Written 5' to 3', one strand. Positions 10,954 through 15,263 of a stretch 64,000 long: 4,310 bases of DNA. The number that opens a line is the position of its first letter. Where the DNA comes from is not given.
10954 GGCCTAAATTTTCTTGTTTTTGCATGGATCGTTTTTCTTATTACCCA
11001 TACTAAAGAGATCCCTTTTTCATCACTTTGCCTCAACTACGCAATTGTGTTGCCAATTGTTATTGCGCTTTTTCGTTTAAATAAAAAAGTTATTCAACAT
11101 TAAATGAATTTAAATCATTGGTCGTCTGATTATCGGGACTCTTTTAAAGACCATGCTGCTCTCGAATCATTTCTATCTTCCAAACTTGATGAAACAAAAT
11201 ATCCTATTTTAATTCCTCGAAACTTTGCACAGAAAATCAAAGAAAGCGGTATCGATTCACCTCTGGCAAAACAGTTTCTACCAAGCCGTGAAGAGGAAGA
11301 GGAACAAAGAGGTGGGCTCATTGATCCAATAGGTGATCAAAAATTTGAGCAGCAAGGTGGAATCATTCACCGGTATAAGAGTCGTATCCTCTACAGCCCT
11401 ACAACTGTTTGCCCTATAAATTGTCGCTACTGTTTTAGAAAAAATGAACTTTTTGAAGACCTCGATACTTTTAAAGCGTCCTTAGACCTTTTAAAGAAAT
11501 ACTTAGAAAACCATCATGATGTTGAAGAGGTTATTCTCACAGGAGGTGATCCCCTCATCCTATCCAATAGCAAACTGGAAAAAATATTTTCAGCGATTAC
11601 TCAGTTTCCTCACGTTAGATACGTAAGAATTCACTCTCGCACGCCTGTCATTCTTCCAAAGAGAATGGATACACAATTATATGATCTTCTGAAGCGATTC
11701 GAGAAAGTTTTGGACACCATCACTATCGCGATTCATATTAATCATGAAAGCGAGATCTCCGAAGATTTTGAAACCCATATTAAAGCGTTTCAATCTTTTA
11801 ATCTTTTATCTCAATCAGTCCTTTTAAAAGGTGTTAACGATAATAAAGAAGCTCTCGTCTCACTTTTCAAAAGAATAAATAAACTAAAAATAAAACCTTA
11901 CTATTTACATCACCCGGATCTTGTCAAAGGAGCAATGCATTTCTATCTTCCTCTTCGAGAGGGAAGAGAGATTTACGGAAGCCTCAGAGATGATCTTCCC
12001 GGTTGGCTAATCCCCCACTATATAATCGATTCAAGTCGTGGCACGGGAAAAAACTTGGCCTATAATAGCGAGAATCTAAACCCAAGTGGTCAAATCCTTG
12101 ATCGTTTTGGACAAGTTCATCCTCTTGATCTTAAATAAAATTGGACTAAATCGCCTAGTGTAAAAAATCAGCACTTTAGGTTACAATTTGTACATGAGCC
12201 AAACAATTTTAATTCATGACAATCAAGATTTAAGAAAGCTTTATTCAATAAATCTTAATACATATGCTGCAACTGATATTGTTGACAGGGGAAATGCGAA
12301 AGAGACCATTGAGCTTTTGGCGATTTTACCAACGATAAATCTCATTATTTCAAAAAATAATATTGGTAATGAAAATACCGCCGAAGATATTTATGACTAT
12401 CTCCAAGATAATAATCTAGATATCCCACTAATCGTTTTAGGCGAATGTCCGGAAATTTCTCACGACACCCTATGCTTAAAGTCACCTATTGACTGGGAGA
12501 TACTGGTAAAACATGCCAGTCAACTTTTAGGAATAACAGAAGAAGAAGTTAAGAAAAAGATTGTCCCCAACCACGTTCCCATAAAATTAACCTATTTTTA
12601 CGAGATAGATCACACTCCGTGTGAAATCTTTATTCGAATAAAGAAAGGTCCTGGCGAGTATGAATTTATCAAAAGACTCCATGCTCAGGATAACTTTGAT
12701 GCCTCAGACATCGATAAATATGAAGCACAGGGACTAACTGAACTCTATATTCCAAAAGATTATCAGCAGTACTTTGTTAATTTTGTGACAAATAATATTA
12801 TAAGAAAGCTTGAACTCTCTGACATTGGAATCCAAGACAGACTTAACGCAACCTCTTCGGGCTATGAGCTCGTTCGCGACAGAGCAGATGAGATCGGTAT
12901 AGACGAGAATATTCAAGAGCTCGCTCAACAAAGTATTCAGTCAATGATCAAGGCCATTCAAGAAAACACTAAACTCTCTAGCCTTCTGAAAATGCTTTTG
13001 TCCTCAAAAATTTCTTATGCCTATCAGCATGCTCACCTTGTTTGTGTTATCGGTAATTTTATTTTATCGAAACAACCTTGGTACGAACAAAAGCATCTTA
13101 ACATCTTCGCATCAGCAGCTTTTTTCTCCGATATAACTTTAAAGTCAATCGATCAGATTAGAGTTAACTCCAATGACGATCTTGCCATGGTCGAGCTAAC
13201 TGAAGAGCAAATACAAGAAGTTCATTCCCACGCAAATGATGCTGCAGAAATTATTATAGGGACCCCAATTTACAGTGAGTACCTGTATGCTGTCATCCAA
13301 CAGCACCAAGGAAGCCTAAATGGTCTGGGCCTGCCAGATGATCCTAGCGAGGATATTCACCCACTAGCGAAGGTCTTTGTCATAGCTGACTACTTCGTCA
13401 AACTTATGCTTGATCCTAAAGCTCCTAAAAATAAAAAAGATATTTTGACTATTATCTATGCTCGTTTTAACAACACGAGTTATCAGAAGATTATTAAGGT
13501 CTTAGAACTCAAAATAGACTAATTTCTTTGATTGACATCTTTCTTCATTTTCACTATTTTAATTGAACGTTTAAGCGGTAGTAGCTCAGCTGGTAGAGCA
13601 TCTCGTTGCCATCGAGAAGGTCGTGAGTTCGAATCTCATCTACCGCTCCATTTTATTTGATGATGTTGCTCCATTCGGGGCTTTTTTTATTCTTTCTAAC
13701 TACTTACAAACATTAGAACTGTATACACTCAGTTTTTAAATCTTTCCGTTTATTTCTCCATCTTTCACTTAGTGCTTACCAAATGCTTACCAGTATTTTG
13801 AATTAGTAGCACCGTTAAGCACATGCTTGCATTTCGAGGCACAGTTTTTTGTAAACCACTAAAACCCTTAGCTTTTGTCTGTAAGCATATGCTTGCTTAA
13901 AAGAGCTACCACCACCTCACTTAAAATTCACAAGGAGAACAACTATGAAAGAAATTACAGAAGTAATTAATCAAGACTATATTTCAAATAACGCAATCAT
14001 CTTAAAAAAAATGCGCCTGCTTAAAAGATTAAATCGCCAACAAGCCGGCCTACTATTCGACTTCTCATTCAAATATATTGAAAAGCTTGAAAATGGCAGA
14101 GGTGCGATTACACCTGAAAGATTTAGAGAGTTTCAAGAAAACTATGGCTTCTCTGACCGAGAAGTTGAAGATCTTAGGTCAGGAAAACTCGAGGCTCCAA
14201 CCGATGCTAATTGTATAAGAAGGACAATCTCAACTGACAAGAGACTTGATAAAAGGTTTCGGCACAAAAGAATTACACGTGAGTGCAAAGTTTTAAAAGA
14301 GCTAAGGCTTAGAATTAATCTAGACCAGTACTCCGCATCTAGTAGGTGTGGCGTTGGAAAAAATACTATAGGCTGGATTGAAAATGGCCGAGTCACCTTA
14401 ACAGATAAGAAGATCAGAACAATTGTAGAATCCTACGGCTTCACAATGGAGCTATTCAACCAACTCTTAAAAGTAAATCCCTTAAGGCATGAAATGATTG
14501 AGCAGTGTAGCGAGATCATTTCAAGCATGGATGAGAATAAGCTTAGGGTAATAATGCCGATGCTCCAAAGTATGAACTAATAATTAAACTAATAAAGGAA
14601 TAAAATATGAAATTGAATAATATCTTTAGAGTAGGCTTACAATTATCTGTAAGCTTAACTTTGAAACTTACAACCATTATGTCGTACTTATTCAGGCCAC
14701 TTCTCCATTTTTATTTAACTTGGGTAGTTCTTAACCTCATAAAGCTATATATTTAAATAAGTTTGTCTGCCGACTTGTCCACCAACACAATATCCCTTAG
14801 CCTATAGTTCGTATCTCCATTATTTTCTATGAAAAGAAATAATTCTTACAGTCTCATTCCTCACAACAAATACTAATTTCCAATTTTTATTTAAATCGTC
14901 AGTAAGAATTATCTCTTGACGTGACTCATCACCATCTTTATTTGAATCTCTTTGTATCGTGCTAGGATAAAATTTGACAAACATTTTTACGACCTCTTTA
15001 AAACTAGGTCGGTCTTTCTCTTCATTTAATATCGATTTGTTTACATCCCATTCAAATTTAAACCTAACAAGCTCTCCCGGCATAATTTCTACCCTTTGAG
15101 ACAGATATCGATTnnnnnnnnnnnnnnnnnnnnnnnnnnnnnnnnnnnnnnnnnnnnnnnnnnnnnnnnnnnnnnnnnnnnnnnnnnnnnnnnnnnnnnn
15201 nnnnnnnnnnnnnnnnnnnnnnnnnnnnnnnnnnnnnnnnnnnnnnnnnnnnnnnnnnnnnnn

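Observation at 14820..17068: Two-gene module pairing a HEPN-like protein with a HEPN-BrnT fusion and no recognisable antitoxin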

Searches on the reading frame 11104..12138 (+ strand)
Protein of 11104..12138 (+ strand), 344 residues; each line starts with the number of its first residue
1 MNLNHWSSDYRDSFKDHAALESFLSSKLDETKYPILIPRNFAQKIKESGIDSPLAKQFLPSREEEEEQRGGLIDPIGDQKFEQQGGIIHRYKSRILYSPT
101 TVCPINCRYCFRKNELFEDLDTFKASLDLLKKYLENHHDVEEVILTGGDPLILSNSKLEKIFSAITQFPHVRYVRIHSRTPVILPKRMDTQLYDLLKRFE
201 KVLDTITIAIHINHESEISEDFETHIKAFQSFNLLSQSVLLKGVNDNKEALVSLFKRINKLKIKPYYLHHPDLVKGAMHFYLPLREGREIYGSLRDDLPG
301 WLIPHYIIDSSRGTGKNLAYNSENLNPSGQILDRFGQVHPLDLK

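Call 100: list_cluster_members(proteins=[window:11104-12138:+, window:22044-23399:-, window:26471-28654:-])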
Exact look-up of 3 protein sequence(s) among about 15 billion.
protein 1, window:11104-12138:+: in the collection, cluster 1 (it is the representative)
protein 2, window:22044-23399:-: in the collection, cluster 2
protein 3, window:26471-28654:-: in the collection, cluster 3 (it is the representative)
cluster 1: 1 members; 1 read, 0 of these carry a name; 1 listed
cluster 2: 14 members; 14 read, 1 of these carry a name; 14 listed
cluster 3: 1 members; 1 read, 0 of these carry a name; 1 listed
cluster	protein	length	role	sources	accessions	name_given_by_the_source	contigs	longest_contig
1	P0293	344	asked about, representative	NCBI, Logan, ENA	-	-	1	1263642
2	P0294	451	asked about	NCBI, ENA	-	-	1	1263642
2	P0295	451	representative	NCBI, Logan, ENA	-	-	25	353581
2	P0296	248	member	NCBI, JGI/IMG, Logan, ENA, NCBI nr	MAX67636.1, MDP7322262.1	MAG: sigma 54-interacting transcriptional regulator [Bacteriovoracaceae bacterium] | DNA-binding NtrC family response regulator | hypothetical protein [Halobacteriovoraceae bacterium]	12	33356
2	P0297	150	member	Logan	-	-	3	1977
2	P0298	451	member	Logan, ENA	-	-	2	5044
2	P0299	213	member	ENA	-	-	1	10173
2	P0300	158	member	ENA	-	-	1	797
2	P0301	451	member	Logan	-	-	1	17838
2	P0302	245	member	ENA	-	-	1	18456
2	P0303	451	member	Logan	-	-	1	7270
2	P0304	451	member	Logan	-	-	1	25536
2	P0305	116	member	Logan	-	-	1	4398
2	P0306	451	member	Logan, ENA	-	-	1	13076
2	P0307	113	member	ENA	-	-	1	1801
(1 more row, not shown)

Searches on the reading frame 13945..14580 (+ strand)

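Call 4: search_protein_families(library=pfam, proteins=[window:13945-14580:+], max_evalue=1)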
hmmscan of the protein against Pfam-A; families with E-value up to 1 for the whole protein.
window:13945-14580:+ (211 aa): 7 families
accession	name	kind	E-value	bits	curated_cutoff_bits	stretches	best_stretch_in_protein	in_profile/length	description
PF13560.12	HTH_31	-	2.2e-11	44.4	27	2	117-170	6-60/64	Helix-turn-helix domain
PF01381.28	HTH_3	-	5.9e-11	42.7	23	2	117-170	1-54/55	Helix-turn-helix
PF12844.13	HTH_19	-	8.3e-05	22.9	30.2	1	117-167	4-54/64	Helix-turn-helix domain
PF13413.12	HTH_25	-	0.00084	19.6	24.6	1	19-61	1-45/62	Helix-turn-helix domain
PF15731.11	MqsA_antitoxin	-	0.0061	17.1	30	1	103-151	62-108/131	Antitoxin component of bacterial toxin-antitoxin system, MqsA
PF13767.11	DUF4168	-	0.085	14.3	25.8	1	154-176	61-83/95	Domain of unknown function (DUF4168)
PF18493.6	DUF5617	-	0.18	12.4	26.3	0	155-208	16-68/90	Domain of unknown function (DUF5617)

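Call 5: search_protein_families(library=padloc, proteins=[window:13945-14580:+], max_evalue=1)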
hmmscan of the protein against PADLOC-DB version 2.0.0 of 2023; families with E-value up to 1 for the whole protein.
window:13945-14580:+ (211 aa): 2 families
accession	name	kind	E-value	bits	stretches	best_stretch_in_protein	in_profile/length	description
PDLC02926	HTH_VI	-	1.4e-07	29.7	2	115-167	4-56/92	-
PDLC03953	RmrA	-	0.039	11.2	1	117-172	10-65/373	-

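Call 6: search_protein_families(library=ncbifam, proteins=[window:13945-14580:+], max_evalue=1)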
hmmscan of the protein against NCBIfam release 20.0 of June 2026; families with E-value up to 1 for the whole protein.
window:13945-14580:+ (211 aa): 7 families
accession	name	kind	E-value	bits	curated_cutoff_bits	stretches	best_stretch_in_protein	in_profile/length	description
TIGR03070.1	couple_hipB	subfamily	6.4e-08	32.4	71.65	1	116-167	6-57/58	type II toxin-antitoxin system Y4mF family antitoxin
NF058600.1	TransRegSco1979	equivalog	3.1e-06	26.4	350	2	115-174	11-71/280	Sco1979 family transcriptional regulator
TIGR03830.1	CxxCG_CxxCG_HTH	subfamily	1.6e-05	24.7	61.8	1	103-151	56-104/127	type II TA system antitoxin MqsA family protein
NF041951.1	phage_RstR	subfamily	0.017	15.4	80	1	116-210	6-99/108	RstR family transcriptional repressor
TIGR04383.1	acidic_w_LPXTA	equivalog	0.027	13.8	50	1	21-77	41-95/320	processed acidic surface protein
NF047948.1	male_kill_WMK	equivalog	0.028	13.9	300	1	91-164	139-214/300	WO male-killing family protein Wmk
NF007408.0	PRK09943.1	equivalog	0.054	13.1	211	1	114-171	9-66/185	HTH-type transcriptional regulator PuuR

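Call 24: search_protein_families(library=phrogs, proteins=[window:13945-14580:+], max_evalue=1)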
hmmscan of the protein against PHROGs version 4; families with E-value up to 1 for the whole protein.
window:13945-14580:+ (211 aa): 10 families
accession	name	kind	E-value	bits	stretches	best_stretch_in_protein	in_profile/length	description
phrog_8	-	transcription regulation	8.3e-05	23.2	1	117-164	81-128/346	transcriptional regulator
phrog_2439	-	transcription regulation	0.00011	22.2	1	115-173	10-68/367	transcriptional regulator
phrog_9908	-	DNA, RNA and nucleotide metabolism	0.00016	22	1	111-177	12-79/282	DNA binding protein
phrog_2967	-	transcription regulation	0.012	16.1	1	116-166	14-64/225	transcriptional regulator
phrog_2104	-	unknown function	0.015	16.5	1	82-149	10-76/103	-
phrog_19114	-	unknown function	0.02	15.9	1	116-152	75-111/135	-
phrog_34341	-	transcription regulation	0.068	14.4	1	106-161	65-122/122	transcriptional regulator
phrog_6499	-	transcription regulation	0.09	13.2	0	128-165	28-65/157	transcriptional regulator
phrog_11451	-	transcription regulation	0.17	13.3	1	21-64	11-54/98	CI-like repressor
phrog_6108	-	unknown function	0.48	11.4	1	172-193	12-33/54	-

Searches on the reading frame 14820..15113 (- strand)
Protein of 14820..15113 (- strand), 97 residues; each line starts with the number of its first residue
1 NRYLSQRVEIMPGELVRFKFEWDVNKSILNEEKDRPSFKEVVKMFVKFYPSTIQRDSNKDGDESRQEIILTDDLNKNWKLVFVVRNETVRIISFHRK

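Call 102: search_solved_structures(query=A4, max_evalue=1, show_alignments=3)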
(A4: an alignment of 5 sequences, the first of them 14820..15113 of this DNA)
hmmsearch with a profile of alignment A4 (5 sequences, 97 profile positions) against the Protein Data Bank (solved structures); distinct sequences matched with E-value up to 1: 1.
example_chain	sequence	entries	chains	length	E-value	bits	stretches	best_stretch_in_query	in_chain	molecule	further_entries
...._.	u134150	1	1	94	1.3e-09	41.2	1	19-96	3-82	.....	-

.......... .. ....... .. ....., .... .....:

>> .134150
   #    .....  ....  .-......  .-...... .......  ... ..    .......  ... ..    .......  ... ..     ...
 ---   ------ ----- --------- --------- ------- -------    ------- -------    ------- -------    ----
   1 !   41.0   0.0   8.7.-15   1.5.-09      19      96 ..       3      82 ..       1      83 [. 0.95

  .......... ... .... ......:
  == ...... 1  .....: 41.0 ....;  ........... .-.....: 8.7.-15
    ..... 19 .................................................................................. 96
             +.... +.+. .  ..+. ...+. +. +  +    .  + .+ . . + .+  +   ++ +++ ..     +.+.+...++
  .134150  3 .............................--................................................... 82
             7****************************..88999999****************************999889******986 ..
